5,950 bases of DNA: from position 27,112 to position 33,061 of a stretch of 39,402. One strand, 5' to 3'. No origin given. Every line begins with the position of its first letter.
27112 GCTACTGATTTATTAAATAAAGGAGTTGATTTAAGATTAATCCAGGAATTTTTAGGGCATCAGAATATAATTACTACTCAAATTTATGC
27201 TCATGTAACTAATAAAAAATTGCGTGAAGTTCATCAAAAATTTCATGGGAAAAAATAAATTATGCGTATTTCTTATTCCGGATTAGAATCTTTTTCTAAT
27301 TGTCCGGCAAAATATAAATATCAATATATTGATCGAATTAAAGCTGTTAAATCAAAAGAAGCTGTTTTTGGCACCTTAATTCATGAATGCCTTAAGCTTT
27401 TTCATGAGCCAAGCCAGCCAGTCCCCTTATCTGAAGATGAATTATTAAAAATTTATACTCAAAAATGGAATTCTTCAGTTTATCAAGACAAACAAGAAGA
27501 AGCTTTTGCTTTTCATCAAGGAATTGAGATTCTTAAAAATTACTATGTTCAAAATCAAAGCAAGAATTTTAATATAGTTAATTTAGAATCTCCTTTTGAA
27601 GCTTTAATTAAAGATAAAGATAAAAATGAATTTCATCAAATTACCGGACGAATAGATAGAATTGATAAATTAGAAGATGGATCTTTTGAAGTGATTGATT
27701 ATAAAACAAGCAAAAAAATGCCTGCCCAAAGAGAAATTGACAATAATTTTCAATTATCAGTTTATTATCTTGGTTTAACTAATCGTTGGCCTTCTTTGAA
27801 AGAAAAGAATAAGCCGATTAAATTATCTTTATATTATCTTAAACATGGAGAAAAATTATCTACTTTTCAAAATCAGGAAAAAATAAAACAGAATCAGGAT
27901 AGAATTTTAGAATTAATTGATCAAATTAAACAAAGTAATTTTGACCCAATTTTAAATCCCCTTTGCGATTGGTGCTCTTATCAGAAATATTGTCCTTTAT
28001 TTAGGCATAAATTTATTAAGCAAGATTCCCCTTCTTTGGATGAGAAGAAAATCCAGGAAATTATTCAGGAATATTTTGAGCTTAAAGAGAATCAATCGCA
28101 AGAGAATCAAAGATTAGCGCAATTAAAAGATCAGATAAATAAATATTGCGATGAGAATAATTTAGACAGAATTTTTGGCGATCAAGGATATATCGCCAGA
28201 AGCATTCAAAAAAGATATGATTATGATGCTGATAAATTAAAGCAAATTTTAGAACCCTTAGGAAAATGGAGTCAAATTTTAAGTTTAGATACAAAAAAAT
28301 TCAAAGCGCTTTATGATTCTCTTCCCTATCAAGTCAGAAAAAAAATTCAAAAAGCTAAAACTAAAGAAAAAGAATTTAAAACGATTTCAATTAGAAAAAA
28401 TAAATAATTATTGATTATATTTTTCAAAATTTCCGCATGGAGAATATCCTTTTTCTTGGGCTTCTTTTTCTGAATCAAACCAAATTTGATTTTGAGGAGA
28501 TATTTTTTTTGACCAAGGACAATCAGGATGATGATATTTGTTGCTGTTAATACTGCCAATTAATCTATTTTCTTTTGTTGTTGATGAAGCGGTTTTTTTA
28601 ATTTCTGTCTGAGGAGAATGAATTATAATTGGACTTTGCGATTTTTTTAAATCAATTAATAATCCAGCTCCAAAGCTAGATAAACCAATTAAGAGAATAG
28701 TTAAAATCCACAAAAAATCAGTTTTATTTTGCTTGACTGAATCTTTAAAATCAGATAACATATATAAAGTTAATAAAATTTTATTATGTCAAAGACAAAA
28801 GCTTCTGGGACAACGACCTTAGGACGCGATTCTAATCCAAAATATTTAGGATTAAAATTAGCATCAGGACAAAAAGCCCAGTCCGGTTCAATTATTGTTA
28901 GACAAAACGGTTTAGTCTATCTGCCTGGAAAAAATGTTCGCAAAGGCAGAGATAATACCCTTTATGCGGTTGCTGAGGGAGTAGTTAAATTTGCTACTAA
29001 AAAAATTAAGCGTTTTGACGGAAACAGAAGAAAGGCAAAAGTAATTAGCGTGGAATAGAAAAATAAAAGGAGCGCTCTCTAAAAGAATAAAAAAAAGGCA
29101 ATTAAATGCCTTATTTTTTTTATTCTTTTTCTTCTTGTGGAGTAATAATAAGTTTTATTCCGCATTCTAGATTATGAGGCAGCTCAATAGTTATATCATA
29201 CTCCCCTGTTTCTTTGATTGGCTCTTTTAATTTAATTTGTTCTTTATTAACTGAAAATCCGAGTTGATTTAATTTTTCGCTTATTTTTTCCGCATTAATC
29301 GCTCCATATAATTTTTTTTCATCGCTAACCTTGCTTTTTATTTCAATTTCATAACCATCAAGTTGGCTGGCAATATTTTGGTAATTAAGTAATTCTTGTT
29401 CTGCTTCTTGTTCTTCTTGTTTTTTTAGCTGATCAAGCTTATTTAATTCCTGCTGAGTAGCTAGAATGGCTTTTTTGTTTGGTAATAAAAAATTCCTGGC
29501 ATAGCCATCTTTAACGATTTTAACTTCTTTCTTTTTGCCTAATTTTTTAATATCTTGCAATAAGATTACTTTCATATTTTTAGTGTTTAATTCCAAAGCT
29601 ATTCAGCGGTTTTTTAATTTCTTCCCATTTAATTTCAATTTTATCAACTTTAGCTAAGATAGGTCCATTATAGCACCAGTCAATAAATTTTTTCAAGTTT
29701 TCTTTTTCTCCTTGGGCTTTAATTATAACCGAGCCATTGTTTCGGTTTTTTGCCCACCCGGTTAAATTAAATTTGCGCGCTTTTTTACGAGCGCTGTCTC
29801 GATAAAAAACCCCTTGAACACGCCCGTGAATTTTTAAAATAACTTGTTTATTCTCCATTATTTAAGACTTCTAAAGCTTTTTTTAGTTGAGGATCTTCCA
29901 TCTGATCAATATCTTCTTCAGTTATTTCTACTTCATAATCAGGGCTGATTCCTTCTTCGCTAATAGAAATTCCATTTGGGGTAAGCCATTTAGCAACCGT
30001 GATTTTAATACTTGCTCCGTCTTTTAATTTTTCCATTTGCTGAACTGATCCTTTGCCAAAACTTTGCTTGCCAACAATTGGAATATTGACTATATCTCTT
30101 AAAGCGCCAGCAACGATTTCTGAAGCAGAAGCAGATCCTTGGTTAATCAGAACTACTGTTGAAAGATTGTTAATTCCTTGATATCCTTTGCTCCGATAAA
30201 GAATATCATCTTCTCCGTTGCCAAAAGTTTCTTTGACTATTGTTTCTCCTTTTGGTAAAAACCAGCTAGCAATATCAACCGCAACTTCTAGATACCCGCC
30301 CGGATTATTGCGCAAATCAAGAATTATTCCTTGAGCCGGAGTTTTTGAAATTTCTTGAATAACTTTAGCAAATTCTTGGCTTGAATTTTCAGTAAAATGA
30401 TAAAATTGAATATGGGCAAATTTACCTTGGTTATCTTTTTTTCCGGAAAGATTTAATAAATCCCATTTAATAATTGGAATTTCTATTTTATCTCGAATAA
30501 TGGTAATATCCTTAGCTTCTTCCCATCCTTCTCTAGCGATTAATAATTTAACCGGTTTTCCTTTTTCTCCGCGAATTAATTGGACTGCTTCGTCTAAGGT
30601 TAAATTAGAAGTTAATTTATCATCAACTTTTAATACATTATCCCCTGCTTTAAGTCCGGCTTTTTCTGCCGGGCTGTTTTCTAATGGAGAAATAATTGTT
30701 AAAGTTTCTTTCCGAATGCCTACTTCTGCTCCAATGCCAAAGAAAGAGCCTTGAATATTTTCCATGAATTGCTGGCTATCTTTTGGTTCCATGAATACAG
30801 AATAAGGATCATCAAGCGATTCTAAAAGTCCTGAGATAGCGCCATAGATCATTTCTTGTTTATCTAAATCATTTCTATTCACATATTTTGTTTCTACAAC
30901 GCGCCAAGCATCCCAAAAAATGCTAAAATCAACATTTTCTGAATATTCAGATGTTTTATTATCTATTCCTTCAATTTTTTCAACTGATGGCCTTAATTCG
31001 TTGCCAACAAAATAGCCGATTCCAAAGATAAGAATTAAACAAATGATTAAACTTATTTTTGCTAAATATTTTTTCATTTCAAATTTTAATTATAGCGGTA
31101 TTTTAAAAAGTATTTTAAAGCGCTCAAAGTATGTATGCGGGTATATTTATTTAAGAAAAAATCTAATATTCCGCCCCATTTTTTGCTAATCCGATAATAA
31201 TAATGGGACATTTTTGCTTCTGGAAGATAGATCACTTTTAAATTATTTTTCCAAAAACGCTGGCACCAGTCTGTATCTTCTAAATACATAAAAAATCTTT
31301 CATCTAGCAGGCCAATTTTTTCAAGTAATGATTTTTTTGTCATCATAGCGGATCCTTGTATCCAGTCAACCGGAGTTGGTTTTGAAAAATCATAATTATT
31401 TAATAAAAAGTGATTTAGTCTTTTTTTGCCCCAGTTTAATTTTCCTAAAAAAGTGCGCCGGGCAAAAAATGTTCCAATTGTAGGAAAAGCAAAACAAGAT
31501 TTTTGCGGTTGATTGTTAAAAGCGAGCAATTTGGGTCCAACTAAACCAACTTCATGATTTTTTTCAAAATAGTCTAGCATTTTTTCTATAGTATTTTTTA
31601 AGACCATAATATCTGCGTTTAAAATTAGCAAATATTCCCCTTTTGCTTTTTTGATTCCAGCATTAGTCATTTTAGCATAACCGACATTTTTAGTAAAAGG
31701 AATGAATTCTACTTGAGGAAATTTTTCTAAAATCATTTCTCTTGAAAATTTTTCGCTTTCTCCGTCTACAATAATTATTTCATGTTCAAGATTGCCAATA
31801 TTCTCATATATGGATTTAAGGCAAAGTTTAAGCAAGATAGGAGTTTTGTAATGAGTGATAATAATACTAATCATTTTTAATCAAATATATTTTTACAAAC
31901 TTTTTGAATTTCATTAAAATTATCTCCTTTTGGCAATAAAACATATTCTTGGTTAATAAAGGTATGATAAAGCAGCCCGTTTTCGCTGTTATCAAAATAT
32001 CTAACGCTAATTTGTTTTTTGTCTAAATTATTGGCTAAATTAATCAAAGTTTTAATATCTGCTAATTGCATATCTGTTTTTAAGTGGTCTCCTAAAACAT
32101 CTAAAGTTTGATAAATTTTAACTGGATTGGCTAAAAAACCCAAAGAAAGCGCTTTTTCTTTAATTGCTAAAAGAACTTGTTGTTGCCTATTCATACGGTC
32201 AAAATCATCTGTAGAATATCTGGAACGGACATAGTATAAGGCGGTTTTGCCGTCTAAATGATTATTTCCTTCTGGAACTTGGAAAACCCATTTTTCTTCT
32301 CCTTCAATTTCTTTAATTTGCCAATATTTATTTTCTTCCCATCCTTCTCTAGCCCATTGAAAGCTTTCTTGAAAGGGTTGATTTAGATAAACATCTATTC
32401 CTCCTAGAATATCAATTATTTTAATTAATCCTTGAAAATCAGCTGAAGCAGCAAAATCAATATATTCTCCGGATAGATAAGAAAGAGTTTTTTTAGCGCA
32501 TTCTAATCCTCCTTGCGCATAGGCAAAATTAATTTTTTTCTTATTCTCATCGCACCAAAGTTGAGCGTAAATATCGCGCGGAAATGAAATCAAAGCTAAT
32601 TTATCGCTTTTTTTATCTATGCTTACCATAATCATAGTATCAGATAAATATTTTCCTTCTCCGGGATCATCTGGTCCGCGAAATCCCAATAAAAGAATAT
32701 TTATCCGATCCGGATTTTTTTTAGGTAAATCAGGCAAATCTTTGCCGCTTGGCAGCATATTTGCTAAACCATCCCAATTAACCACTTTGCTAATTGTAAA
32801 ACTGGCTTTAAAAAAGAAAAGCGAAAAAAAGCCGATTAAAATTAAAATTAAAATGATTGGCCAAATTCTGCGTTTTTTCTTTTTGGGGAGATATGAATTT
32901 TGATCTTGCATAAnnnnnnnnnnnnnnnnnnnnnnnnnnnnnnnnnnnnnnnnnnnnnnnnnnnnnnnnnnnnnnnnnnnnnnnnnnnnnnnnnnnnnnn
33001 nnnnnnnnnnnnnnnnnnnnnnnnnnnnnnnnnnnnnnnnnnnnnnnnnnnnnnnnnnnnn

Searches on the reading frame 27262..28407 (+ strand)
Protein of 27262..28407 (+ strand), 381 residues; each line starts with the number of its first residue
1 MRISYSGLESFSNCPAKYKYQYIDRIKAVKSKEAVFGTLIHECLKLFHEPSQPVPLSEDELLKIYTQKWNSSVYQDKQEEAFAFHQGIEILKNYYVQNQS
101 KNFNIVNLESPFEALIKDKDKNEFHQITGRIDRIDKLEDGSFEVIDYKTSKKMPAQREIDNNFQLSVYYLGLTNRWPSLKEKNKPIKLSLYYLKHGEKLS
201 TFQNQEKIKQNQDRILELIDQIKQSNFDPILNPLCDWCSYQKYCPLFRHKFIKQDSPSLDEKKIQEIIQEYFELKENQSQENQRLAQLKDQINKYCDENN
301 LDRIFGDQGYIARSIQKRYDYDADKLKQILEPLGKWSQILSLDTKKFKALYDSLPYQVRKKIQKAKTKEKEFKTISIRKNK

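Call 76: search_protein_families(library=pfam, proteins=[window:27262-28407:+], max_evalue=0.00001)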
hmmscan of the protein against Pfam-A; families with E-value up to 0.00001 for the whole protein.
window:27262-28407:+ (381 aa): 3 families
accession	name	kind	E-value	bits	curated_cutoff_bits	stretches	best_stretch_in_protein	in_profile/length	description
PF12705.13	PDDEXK_1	-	4.6e-40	138.5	22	1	2-245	1-247/247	PD-(D/E)XK nuclease superfamily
PF01930.23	Cas_Cas4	-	2.7e-06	28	22.7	1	118-244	43-158/160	Domain of unknown function DUF83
PF24091.1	DUF7376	-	4.5e-06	27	27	0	259-350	87-187/219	Family of unknown function (DUF7376)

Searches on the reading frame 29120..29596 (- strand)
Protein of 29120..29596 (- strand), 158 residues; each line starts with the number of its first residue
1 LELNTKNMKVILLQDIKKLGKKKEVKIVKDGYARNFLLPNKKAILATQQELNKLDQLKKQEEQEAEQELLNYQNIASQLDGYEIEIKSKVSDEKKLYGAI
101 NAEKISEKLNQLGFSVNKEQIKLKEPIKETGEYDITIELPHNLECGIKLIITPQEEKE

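Call 76: search_protein_families(library=pfam, proteins=[window:29120-29596:-], max_evalue=0.00001)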
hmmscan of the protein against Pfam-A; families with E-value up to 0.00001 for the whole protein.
window:29120-29596:- (158 aa): 2 families
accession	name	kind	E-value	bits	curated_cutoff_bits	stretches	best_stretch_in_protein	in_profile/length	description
PF01281.25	Ribosomal_L9_N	-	1.3e-21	76.3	20.7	1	8-54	1-47/47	Ribosomal protein L9, N-terminal domain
PF03948.19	Ribosomal_L9_C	-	4.5e-20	72.3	23.2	1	73-152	4-85/86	Ribosomal protein L9, C-terminal domain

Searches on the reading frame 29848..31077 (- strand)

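Call 76: search_protein_families(library=pfam, proteins=[window:29848-31077:-], max_evalue=0.00001)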
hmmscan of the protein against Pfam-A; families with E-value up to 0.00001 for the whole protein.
window:29848-31077:- (409 aa): 5 families
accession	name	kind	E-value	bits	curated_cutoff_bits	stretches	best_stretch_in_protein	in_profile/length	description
PF03572.23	Peptidase_S41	-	5.2e-46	156.7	24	1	220-383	2-165/165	Peptidase family S41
PF22694.1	CtpB_N-like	-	8.8e-13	49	27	1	19-97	5-82/85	Activating protease CtpB N-terminal domain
PF00595.29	PDZ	-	1.3e-12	48.3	23.2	1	107-180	7-80/81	PDZ domain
PF17820.7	PDZ_6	-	4e-12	46.1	27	1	130-182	4-54/54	PDZ domain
PF13180.12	PDZ_2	-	9.7e-09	35.8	27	1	115-189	3-76/80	PDZ domain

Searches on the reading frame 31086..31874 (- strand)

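Call 76: search_protein_families(library=pfam, proteins=[window:31086-31874:-], max_evalue=0.00001)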
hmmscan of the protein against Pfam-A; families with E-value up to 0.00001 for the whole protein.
window:31086-31874:- (262 aa): 5 families
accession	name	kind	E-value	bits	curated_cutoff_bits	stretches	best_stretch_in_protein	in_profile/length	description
PF00535.33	Glycos_transf_2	-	3.6e-21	76.3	23.3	1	3-114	1-114/168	Glycosyl transferase family 2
PF13641.12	Glyco_tranf_2_3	-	1e-11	45.7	27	1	2-225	3-212/230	Glycosyltransferase like family 2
PF13712.12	Glyco_tranf_2_5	-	1.4e-10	41.7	27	1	54-215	29-178/210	Glycosyltransferase like family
PF13506.12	Glyco_transf_21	-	1.3e-06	28.5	21.7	0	71-223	23-153/174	Glycosyl transferase family 21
PF02709.20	Glyco_transf_7C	-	7.3e-06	26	23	0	155-224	2-71/78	N-terminal domain of galactosyltransferase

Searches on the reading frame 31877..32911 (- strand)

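Call 76: search_protein_families(library=pfam, proteins=[window:31877-32911:-], max_evalue=0.00001)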
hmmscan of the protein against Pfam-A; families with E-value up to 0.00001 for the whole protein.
window:31877-32911:- (344 aa): 1 family
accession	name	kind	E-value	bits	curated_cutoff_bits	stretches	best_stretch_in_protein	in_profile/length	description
PF03816.19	LytR_cpsA_psr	-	1.7e-34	119.6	24.6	1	90-254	2-148/150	LytR_cpsA_psr family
